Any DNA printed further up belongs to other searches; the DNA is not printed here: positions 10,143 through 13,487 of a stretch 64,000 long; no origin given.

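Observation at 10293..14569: Giant HEAT/TPR-like repeat protein translationally coupled to an ApeA-like HEPN protein: candidate two-gene sensor-effector defence module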

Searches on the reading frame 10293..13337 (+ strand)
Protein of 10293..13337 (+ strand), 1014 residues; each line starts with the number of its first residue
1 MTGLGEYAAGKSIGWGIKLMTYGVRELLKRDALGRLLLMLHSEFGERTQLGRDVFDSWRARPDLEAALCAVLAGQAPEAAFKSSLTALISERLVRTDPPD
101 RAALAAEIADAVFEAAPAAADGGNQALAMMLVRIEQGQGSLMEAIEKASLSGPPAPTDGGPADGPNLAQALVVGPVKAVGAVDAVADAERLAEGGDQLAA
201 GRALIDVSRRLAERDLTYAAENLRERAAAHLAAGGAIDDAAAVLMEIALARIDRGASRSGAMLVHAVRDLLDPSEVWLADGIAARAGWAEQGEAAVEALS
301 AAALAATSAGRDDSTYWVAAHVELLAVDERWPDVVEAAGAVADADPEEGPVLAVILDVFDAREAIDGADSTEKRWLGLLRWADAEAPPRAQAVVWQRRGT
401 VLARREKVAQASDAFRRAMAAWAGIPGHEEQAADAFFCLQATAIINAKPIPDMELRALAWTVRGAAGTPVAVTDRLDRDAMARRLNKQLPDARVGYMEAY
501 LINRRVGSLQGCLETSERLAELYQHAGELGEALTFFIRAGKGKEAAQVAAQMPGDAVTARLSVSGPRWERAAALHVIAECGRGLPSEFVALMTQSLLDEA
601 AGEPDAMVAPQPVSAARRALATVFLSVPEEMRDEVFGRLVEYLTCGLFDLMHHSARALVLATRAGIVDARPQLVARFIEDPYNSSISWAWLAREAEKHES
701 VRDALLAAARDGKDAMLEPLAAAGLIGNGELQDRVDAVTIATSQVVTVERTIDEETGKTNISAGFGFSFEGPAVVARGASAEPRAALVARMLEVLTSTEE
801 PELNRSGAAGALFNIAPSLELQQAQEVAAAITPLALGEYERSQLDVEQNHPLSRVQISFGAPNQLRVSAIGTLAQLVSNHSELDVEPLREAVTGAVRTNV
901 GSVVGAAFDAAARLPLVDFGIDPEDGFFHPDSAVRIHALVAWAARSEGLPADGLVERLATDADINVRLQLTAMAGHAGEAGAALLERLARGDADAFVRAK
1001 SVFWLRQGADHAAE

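Call 7: search_protein_families(library=pfam, proteins=[window:10293-13337:+], max_evalue=0.1)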
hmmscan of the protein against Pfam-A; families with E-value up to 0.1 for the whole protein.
window:10293-13337:+ (1014 aa): 3 families
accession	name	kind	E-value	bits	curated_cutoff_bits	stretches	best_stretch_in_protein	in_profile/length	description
PF07719.23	TPR_2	-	0.0028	18.1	27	0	393-419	2-28/34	Tetratricopeptide repeat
PF13424.12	TPR_12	-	0.0093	16.6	30.1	1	480-539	10-71/77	Tetratricopeptide repeat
PF00515.34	TPR_1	-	0.041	14.1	27.8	0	392-418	1-27/34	Tetratricopeptide repeat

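Call 8: search_protein_families(library=padloc, proteins=[window:10293-13337:+], max_evalue=0.1)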
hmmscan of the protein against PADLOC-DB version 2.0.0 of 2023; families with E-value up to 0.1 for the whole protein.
window:10293-13337:+ (1014 aa): 0 families

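Call 9: search_protein_families(library=ncbifam, proteins=[window:10293-13337:+], max_evalue=0.1)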
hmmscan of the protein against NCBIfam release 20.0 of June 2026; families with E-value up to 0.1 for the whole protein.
window:10293-13337:+ (1014 aa): 0 families

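Call 11: search_solved_structures(query=window:10293-13337:+, max_evalue=1)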
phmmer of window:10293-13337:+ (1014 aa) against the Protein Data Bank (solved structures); distinct sequences matched with E-value up to 1: 0.

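Call 12: find_homologous_proteins(query=window:10293-13337:+)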
Query window:10293-13337:+ (1014 aa): 5 proteins with E <= 0.001 among 8000 candidates.
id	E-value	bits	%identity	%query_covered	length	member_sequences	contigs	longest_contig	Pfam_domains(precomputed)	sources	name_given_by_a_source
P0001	0.0e+0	2160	100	100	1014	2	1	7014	-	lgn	-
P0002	0.0e+0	1303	64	99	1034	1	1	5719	PF00515.35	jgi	jgi:tetratricopeptide (TPR) repeat protein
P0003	0.0e+0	1145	59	99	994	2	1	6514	-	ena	-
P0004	2.1e-225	769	45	99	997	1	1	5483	-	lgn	-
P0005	6.6e-217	741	47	86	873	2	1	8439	-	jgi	jgi:tetratricopeptide (TPR) repeat protein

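Call 14: find_encoding_contigs(protein=P0002, flank=10000, max_places=3)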
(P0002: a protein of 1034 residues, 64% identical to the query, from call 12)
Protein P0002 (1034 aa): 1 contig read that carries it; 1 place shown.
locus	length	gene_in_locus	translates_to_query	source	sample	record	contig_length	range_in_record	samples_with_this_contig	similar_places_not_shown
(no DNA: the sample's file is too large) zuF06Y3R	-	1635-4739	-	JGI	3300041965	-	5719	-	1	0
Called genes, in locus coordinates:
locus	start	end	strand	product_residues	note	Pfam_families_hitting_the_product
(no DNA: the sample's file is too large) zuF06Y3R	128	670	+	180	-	-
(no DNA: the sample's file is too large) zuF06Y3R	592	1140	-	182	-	PF10604:Polyketide_cyc2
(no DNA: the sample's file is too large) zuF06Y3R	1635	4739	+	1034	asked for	PF00515:TPR_1 (faint)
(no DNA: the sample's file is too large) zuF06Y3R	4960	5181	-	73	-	-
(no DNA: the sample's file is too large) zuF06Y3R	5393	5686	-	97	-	-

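Call 15: find_encoding_contigs(protein=P0003, flank=10000, max_places=3)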
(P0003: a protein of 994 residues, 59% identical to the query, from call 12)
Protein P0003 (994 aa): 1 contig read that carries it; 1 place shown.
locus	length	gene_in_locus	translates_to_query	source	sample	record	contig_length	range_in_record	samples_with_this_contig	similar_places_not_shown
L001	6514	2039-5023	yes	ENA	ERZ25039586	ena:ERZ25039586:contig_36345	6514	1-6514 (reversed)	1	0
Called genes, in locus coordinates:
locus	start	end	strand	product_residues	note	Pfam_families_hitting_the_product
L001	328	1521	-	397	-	PF18062:RE_AspBHI_N, PF04471:Mrr_cat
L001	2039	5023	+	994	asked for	-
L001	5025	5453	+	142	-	PF18862:ApeA_NTD1 (weak)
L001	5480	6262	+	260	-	-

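Call 16: find_encoding_contigs(protein=P0004, flank=10000, max_places=3)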
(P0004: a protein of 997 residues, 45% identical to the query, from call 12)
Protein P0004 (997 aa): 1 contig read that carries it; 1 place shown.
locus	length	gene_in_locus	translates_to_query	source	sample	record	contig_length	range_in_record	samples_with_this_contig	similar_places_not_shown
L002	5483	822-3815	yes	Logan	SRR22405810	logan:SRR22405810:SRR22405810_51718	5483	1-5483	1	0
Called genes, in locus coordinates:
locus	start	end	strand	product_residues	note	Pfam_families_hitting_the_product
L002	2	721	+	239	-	?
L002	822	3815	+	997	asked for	-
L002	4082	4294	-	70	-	-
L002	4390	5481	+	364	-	?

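Call 17: find_encoding_contigs(protein=P0005, flank=10000, max_places=3)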
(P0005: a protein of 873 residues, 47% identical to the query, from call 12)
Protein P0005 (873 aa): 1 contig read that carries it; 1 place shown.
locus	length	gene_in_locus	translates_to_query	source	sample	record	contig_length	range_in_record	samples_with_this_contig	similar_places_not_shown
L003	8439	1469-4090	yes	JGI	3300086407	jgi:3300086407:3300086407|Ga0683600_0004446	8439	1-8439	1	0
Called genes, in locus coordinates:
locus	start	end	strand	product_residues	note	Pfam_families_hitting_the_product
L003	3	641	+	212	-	?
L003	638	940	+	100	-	-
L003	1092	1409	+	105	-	-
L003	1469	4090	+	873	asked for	-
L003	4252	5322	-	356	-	-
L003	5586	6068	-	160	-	-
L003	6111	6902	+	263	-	-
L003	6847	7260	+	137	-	-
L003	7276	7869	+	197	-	-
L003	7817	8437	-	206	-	?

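Call 41: predict_structure(alignment_id=A1)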
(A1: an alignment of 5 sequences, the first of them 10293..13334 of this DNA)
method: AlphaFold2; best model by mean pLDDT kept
length: 1014 residues; sequences in the alignment: 5
mean_pLDDT: 77.2   pTM: 0.52
mean pLDDT of the five models: 77.2, 72.4, 70.8, 70.6, 69.7
residues with pLDDT >= 90: 355; 70-90: 406; 50-70: 105; < 50: 148
segments of 3 or more residues with pLDDT < 50: 1-30, 121-172, 448-490, 849-859, 1011-1014
pLDDT, mean of each block of 10 residues (from residue 1): 24 26 33 61 55 59 74 71 82 70 82 66 37 32 34 31 33 57 82 85 89 71 83 85 86 69 80 85 82 87 87 87 87 89 85 91 86 90 89 89 80 85 63 65 53 36 34 39 38 69 58 77 85 91 91 90 82 93 90 93 77 91 93 95 87 94 93 94 87 93 94 91 80 92 87 79 78 91 94 91 90 93 95 91 66 39 85 95 94 90 93 89 91 93 88 90 92 90 93 91 80 36
secondary structure, 60 per line:
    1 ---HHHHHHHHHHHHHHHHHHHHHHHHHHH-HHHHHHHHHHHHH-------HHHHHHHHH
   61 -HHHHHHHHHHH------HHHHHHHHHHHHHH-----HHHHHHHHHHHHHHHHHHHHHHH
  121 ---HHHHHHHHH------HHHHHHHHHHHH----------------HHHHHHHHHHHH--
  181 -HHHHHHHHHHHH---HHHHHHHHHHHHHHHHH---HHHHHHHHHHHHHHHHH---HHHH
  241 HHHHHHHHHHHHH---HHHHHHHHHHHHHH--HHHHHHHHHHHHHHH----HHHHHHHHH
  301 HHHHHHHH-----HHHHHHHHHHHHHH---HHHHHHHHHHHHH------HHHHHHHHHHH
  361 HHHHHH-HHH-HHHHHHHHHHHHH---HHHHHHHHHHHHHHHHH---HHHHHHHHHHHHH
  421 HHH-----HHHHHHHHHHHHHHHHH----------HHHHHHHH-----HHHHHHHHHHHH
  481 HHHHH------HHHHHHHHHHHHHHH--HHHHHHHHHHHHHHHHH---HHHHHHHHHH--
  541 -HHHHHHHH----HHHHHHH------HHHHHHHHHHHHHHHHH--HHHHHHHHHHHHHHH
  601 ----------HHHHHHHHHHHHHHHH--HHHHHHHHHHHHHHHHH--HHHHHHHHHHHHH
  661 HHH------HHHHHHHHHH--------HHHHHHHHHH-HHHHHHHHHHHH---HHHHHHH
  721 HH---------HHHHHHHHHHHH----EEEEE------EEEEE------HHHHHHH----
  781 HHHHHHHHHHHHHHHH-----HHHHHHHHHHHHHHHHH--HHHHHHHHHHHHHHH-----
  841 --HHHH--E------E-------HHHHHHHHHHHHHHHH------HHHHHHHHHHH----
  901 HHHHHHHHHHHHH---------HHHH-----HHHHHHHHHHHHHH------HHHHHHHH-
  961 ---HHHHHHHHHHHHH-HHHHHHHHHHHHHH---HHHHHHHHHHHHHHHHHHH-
elements in order (helices of 4 or more, strands of 3 or more residues): H4-30 H32-44 H52-60 H62-72 H79-92 H98-120 H124-132 H139-150 H167-178 H182-193 H197-213 H217-233 H237-253 H257-270 H273-287 H292-308 H314-327 H331-343 H350-366 H372-384 H388-404 H408-423 H429-445 H456-463 H469-485 H492-506 H509-525 H529-538 H542-549 H554-560 H567-583 H586-600 H611-626 H629-645 H648-663 H670-679 H688-697 H699-710 H714-722 H732-743 E748-752 E759-763 H770-776 H781-796 H802-818 H821-835 H843-846 H864-879 H886-896 H901-913 H923-926 H932-945 H952-959 H964-976 H978-991 H995-1013

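Call 45: fold_search(model_id=the predicted structure, library=pdb)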
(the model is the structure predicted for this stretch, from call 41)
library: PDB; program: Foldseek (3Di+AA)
matches with E <= 10: 1464; with E <= 0.001: 133
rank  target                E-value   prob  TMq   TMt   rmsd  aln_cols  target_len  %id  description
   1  7z8v_D                4.8e-06  1.00  0.21  0.19  25.2      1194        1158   11  CAND1-SCF-SKP2 (SKP1deldel) CAND1 engaged SCF rocked (released 2023-04-19)
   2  8uwb_D                8.1e-06  1.00  0.18  0.27  22.1       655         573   15  Crystal structure of PP2A PPP2R1A-PPP2CA-PPP2R5E phosphatase. (released 2024-04-17)
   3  7zbz_D                8.7e-06  1.00  0.21  0.19  22.6      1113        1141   12  CAND1 delhairpin-SCF-SKP2 CAND1 partly engaged SCF partly rocked (released 2023-04-19)
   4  7z8r_D                1.4e-05  1.00  0.21  0.20  25.7      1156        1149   12  CAND1-CUL1-RBX1 (released 2023-04-19)
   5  6qdl                  1.4e-05  1.00  0.17  0.19  31.7       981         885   11  Molecular features of the UNC-45 chaperone critical for binding and folding muscle myosin (released 2019-10-30)
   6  7z8t_D                1.6e-05  1.00  0.21  0.19  23.5      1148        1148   12  CAND1-SCF-SKP2 CAND1 engaged SCF rocked (released 2023-04-19)
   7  2z5k_A                2.6e-05  1.00  0.24  0.27  17.4       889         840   11  Complex of Transportin 1 with TAP NLS (released 2007-10-23)
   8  6iur_E                2.7e-05  1.00  0.19  0.30  25.6       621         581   13  A phosphatase complex STRN3-PP2Aa (released 2019-12-04)
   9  9k1y_C                2.9e-05  1.00  0.20  0.23  21.9       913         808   12  Structure of the SF3B core, harboring the R625H mutation in SF3B1, in complex with intron-U2 snRNA (released 2025-09-03)
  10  8qo9_B1               3.3e-05  1.00  0.18  0.20  22.6       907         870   10  Cryo-EM structure of a human spliceosomal B complex protomer (released 2024-01-24)
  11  8i0s_1                4.6e-05  1.00  0.21  0.25  22.9       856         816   13  The cryo-EM structure of human Bact-II complex (released 2024-07-31)
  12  6iur_F                4.9e-05  1.00  0.18  0.28  25.1       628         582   14  A phosphatase complex STRN3-PP2Aa (released 2019-12-04)
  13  2z5o_A                4.9e-05  1.00  0.24  0.27  17.1       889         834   10  Complex of Transportin 1 with JKTBP NLS (released 2007-10-23)
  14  7unk_A                5.1e-05  1.00  0.21  0.21  23.1       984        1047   13  Structure of Importin-4 bound to the H3-H4-ASF1 histone-histone chaperone complex (released 2022-09-21)
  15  8or2_C                5.1e-05  1.00  0.20  0.19  23.8      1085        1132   10  CAND1-CUL1-RBX1-DCNL1 (released 2023-06-28)
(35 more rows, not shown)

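Call 47: search_protein_representatives(alignment_id=A1)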
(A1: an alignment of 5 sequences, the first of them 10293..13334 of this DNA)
Query: 5 sequences, 1000 profile positions. Proteins with E-value up to 0.001 (for the whole library): 455; up to 1e-10: 258; up to 1e-30: 133. The best 150 are listed.
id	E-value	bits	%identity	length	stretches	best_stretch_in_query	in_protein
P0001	0.0e+00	1733.2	-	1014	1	1-999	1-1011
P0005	0.0e+00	1436.9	-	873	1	127-998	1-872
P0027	0.0e+00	1243.9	-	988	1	1-991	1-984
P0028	0.0e+00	1022.3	-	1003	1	6-995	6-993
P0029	1.1e-265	900.6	-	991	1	128-994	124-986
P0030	7.7e-257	871.4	-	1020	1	131-997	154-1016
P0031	4.0e-255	865.7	-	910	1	1-749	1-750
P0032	4.7e-244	829.0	-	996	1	4-992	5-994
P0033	1.3e-227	774.6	-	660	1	343-997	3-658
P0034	3.8e-225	766.5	-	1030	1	22-993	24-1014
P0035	5.4e-225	765.9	-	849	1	140-990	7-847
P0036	3.1e-222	756.8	-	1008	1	3-994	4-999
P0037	2.5e-221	753.8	-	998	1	1-992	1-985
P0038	4.7e-206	703.2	-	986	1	20-997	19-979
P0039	1.0e-199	682.2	-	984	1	7-991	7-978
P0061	4.2e-150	518.0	-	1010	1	3-997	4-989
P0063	1.9e-145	502.6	-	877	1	156-987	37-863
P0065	8.0e-143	493.9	-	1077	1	149-995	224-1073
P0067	1.9e-140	486.1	-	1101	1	157-996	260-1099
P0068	6.9e-140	484.2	-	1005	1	147-994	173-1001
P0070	2.9e-138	478.8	-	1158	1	154-989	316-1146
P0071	5.1e-137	474.7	-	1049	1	158-989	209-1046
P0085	1.8e-109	383.5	-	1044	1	159-990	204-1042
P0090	9.9e-102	357.9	-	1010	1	152-995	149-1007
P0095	6.1e-95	335.4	-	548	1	1-369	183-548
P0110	8.3e-66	239.0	-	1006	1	149-990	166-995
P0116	3.7e-56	207.0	-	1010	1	154-987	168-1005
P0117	8.1e-55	202.6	-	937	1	159-940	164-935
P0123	1.3e-51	192.0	-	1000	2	145-632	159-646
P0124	8.5e-50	186.0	-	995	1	160-996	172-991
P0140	1.1e-36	142.5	-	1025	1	158-990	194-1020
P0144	3.0e-35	137.8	-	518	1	3-141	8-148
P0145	3.6e-35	137.5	-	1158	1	159-994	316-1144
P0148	1.1e-33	132.7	-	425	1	4-141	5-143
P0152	3.0e-32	127.9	-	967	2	4-137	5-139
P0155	1.1e-31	126.1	-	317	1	4-136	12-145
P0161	7.5e-30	119.9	-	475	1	4-136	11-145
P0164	7.3e-29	116.7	-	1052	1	159-990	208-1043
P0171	1.9e-26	108.7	-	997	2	139-625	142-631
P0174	1.5e-25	105.7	-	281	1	4-146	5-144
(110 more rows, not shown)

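Call 52: find_related_loci(query=A4, collection=genome_contigs, flank=6000)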
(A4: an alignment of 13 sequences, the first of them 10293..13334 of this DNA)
Query A4 (1014 aa) in genome_contigs; peptide patterns used: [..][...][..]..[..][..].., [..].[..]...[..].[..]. (x = any residue, [..] = any of these).
483 stretches matched a pattern; 4 encode a relative of the query (tblastn E <= 1e-3); 4 distinct loci.
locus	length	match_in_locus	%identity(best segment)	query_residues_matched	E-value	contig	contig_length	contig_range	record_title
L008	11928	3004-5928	37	1-998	9e-139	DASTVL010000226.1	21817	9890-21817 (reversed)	MAG TPA_asm: Solirubrobacterales bacterium isolate SMAG_U2358 k141_969661, whole genome shotgun sequence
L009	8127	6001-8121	42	9-728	2e-130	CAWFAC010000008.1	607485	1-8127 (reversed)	MAG: uncultured Solirubrobacteraceae bacterium isolate MFD09286.bin.1.210 genome assembly, contig: contig_26524, whole g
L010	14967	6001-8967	34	1-1012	1e-114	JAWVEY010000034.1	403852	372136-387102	MAG: Solirubrobacterales bacterium isolate BP_440 scaffold_2271910, whole genome shotgun sequence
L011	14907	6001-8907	43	17-999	0e+0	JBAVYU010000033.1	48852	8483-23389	MAG: Solirubrobacteraceae bacterium isolate MFD09421_ilm_asm_bin17 k127_124130, whole genome shotgun sequence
